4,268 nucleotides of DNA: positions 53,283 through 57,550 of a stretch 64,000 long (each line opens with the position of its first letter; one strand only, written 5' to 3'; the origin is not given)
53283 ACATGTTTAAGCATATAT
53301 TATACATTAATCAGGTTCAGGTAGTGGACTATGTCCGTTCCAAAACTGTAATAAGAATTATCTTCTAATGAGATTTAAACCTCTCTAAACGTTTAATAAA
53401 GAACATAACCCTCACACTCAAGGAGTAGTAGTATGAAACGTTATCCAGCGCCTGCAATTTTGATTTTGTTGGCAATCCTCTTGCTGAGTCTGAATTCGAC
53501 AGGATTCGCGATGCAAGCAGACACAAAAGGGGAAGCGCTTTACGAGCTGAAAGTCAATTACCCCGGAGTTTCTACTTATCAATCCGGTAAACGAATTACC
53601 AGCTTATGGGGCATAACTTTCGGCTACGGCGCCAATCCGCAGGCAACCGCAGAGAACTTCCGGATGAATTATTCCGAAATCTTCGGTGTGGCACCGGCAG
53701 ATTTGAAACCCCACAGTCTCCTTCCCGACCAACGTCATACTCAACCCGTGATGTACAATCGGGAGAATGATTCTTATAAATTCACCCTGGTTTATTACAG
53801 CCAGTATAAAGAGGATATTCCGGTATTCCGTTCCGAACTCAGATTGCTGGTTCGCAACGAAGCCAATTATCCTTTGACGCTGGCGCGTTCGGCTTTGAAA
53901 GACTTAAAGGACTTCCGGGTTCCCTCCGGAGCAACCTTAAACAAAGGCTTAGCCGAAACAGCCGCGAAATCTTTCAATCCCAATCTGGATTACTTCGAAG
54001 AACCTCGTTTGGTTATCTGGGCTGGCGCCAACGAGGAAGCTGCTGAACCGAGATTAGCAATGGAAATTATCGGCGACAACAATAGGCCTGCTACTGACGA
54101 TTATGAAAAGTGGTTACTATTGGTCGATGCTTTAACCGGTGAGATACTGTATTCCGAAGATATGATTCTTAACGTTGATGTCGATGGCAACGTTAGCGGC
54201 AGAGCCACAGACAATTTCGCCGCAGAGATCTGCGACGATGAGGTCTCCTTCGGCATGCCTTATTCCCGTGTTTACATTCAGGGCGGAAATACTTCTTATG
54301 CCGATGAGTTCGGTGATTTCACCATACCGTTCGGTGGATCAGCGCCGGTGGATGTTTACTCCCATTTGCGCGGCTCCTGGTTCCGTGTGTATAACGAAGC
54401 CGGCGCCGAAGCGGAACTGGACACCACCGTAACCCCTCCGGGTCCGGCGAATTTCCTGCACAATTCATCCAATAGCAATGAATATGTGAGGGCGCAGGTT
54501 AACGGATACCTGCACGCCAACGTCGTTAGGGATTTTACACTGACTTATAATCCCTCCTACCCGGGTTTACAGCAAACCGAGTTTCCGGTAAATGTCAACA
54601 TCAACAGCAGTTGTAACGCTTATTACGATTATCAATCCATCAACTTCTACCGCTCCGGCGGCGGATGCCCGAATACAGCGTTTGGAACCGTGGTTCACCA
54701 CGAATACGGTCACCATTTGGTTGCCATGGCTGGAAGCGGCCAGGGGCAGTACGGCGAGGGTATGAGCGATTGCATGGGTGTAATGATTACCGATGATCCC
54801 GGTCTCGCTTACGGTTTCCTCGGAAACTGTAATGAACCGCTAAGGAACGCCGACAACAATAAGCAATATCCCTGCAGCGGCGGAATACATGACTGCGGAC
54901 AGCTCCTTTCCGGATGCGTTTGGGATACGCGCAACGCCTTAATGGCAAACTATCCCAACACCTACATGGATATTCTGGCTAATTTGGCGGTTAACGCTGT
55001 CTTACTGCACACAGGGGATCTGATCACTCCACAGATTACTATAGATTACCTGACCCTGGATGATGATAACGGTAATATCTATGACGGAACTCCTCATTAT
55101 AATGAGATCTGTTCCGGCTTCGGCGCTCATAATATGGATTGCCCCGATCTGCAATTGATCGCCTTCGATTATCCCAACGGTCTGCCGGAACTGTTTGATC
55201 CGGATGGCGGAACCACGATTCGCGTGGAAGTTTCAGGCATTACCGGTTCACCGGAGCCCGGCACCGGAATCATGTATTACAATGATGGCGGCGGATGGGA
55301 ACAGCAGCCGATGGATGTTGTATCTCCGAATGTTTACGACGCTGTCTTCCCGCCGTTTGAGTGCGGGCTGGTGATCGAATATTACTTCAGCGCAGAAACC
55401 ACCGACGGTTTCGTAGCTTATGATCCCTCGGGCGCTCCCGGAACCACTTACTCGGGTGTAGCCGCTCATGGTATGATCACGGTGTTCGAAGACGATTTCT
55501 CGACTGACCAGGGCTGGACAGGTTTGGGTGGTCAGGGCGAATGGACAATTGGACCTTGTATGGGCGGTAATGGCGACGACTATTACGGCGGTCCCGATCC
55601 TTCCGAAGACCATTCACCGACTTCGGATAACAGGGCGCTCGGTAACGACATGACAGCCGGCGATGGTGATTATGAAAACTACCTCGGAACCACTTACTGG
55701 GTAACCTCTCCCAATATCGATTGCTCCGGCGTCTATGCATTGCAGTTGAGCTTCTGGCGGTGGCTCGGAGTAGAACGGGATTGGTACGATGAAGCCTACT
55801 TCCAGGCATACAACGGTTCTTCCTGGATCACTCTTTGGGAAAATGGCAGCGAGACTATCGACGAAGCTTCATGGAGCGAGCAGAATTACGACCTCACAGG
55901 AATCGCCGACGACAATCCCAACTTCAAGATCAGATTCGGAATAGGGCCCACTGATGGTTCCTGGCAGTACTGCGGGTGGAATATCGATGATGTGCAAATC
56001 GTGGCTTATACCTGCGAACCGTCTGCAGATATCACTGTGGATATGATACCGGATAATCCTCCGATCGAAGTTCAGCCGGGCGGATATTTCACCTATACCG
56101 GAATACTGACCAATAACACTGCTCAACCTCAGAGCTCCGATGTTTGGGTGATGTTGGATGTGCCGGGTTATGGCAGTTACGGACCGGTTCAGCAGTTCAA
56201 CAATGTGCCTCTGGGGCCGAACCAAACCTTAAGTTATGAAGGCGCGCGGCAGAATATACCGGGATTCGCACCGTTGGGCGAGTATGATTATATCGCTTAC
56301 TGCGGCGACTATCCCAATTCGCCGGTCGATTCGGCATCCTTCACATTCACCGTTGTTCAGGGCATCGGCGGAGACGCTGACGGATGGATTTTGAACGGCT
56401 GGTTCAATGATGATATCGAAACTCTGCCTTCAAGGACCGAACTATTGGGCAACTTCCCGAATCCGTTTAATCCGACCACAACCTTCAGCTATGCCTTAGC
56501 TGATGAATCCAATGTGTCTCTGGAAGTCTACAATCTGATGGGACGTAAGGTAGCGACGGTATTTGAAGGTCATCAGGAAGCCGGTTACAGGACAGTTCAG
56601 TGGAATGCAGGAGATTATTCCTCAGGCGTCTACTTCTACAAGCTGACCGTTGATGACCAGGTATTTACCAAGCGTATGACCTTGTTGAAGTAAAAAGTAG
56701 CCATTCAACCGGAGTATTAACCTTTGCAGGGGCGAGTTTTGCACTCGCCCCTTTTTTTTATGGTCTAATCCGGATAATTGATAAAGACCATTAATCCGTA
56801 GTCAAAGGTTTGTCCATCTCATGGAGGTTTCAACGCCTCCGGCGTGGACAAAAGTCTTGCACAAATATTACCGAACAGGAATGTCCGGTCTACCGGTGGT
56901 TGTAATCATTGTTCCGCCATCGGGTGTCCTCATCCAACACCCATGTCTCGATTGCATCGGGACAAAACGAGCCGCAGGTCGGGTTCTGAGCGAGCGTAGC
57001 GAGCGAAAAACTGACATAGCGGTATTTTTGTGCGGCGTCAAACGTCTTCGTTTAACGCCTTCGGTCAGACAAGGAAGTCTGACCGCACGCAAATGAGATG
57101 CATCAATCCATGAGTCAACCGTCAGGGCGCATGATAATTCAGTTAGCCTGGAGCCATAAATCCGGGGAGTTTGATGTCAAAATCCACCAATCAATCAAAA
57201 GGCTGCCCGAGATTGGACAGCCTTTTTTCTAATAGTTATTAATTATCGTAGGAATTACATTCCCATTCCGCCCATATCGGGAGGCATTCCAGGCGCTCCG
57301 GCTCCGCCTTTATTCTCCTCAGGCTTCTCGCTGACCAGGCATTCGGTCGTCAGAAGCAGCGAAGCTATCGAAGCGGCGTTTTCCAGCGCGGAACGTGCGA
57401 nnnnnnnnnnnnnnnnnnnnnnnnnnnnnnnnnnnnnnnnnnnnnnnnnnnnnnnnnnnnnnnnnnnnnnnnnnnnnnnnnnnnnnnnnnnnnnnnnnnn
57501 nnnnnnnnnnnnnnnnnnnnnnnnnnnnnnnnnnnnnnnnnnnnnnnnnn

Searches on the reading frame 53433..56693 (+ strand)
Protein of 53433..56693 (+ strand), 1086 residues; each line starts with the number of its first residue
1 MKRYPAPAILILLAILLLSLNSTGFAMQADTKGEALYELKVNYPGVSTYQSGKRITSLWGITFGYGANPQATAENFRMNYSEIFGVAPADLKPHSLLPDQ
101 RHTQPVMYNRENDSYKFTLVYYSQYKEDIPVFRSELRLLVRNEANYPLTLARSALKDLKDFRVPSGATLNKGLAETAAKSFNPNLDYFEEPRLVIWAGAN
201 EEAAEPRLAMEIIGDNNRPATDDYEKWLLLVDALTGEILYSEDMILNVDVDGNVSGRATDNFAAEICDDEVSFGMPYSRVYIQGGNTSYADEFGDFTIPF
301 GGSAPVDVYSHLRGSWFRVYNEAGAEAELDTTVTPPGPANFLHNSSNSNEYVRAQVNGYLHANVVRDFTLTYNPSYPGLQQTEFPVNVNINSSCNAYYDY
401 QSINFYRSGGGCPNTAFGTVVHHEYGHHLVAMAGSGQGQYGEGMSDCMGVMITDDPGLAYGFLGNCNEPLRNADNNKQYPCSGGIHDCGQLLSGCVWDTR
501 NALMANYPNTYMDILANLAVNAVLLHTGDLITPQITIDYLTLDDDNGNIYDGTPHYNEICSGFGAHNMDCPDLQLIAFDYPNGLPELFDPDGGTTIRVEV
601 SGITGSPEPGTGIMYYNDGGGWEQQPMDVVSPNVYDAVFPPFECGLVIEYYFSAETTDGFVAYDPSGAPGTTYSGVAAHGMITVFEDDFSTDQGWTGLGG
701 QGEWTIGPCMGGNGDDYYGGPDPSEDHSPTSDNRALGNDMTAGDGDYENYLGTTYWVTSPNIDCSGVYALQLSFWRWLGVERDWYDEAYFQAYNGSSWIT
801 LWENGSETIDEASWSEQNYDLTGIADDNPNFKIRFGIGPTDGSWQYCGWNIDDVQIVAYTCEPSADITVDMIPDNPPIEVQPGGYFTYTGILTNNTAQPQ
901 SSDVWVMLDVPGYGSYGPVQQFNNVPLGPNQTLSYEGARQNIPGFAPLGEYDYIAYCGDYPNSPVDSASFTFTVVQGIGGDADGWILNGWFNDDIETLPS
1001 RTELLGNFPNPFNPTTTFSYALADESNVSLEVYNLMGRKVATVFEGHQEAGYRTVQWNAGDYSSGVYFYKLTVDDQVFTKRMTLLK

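Call 15: search_protein_families(library=pfam, proteins=[window:53433-56693:+])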
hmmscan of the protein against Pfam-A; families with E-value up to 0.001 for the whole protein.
window:53433-56693:+ (1086 aa): 2 families
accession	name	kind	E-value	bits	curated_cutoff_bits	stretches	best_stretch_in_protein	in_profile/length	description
PF18962.6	Por_Secre_tail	-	5.5e-08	33.4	27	1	1008-1082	2-73/75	Secretion system C-terminal sorting domain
PF13860.13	FlgD_ig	-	0.00097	19.5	27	0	1022-1066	18-68/79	FlgD Ig-like domain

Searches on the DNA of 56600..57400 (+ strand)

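Call 7: search_rna_families(source=window, start=56600, end=57400, threshold=evalue, max_evalue=10, show_alignments=3)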
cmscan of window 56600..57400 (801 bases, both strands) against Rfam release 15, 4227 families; matches with E-value up to 10: 14.
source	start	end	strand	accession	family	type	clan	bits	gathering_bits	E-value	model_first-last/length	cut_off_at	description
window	56684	56759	+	RF02869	ncS025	Gene; sRNA;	-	25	46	0.04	1-85/85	no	Burkholderia sRNA 25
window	56693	56766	+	RF00519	suhB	Gene; sRNA;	CL00108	22.7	41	0.031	1-77/77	no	Makes More Granules Regulator RNA (mmgR)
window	57156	57228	+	RF02057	STnc40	Gene; sRNA;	-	21.3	45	0.5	1-70/70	no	Salmonella enterica sRNA STnc40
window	56728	56819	-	RF02432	SpF25_sRNA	Gene; sRNA;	-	20.3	48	1.2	1-102/102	no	Streptococcus sRNA SpF25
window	56664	56759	+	RF02551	DapZ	Cis-reg;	-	19.3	56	1.1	1-78/78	no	ABC transporter regulator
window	57199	57260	-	RF02844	RefA9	Gene; antisense;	-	18.3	49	4.9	1-64/64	no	Enterococcus sRNA A9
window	57189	57271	-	RF02075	STnc230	Gene; sRNA;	-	17.8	50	9.8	1-83/83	no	Enterobacterial sRNA STnc230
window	56722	56801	-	RF02059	STnc50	Gene; sRNA;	-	17.1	55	6.4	1-84/84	no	Salmonella enterica sRNA STnc40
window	56664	56766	+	RF00558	L20_leader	Cis-reg; leader;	-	16.8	58.7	1.8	1-127/127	no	Ribosomal protein L20 leader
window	57178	57230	+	RF01859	Phe_leader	Cis-reg; leader;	-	16.1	55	8.9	1-125/125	no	Phenylalanine leader peptide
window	57140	57234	-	RF01575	DdR7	Gene; snRNA; snoRNA; CD-box;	-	15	80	5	1-98/98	no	Dictyostelium snoRNA Dd7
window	57167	57234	+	RF02056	STnc390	Gene; sRNA;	-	13.9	50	7.6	1-60/60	no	Salmonella sRNA STnc390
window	56684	56758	+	RF02233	sX14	Gene; sRNA;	-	13.6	80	8.3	1-92/92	no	Xanthomonas sRNA sX14/Xoo3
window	56634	56717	+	RF02474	GlsR5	Gene; snRNA; snoRNA; CD-box;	-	13.5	100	2.5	1-89/89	no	Small nucleolar RNA GlsR5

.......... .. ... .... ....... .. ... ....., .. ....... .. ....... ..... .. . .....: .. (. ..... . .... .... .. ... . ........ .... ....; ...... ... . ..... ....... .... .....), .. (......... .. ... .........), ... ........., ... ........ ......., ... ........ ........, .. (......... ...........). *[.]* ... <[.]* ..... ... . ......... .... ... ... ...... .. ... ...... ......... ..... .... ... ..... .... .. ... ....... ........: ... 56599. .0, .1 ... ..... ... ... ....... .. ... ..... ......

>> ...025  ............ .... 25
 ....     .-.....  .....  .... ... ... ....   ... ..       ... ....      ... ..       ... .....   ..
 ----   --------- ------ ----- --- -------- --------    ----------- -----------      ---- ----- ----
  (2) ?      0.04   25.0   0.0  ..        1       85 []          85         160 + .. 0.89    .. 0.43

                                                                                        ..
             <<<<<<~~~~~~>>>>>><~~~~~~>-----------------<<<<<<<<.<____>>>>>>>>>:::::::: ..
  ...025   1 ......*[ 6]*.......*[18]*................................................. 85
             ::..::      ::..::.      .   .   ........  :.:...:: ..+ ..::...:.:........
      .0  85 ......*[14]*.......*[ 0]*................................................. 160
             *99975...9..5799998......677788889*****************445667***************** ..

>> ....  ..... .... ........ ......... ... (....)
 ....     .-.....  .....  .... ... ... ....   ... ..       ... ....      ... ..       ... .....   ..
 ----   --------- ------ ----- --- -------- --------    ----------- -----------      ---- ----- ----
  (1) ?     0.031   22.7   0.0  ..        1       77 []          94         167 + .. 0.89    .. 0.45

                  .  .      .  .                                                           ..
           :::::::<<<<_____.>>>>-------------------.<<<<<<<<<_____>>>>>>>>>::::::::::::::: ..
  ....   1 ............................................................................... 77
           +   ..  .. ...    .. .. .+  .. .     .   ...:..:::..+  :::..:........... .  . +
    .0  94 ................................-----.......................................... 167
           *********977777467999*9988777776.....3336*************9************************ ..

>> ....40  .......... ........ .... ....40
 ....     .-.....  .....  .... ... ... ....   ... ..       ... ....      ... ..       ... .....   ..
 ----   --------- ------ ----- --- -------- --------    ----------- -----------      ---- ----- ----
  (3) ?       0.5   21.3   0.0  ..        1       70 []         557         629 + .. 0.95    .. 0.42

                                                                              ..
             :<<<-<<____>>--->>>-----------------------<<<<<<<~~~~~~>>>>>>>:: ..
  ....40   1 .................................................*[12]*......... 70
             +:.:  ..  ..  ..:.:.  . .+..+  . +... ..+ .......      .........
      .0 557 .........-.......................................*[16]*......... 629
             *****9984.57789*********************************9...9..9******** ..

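Call 45: search_dna_similar(query=window:56990-57140:+, collection=plasmids, mode=distant, max_evalue=1)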
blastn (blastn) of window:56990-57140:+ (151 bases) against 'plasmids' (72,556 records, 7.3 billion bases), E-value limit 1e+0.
Records with a match: 1; places in all: 1; records where one place covers at least 80% of the query: 0.
Best place of each record, by identity: 80-90% 1.
By first word of the organism name: Mesorhizobium 1.
By predicted mobility (MOB-suite, as given by PLSDB): non-mobilizable 1.
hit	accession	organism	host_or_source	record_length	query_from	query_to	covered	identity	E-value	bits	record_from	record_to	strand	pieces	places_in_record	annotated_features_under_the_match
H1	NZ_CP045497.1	Mesorhizobium sp. INR15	pure culture,nutrient broth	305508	83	114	21%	88.2%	4e-1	42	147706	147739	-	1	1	none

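Call 46: search_dna_similar(query=window:56990-57140:+, collection=phages, mode=distant, max_evalue=1)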
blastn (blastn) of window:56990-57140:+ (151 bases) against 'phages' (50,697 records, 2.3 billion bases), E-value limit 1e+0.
No match.

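Call 83: search_dna_similar(query=window:56995-57125:+, collection=ecoli_genomes, mode=distant, max_evalue=1, max_rows=5)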
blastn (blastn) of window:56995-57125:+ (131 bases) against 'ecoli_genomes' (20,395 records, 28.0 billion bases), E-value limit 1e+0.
No match.

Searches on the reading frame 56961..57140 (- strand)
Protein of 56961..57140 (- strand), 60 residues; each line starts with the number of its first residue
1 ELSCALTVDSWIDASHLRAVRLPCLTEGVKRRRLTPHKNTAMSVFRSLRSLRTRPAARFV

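Call 52: search_protein_representatives(protein=window:56961-57140:-)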
Query: 60 residues. Proteins with E-value up to 0.001 (for the whole library): 4; up to 1e-10: 0; up to 1e-30: 0. The best 4 are listed.
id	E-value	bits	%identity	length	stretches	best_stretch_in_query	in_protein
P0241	3.7e-08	48.9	39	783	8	10-50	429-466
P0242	3.6e-06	42.7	31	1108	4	7-40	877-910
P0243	3.4e-04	36.5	47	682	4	7-35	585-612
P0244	3.7e-04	36.4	-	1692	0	-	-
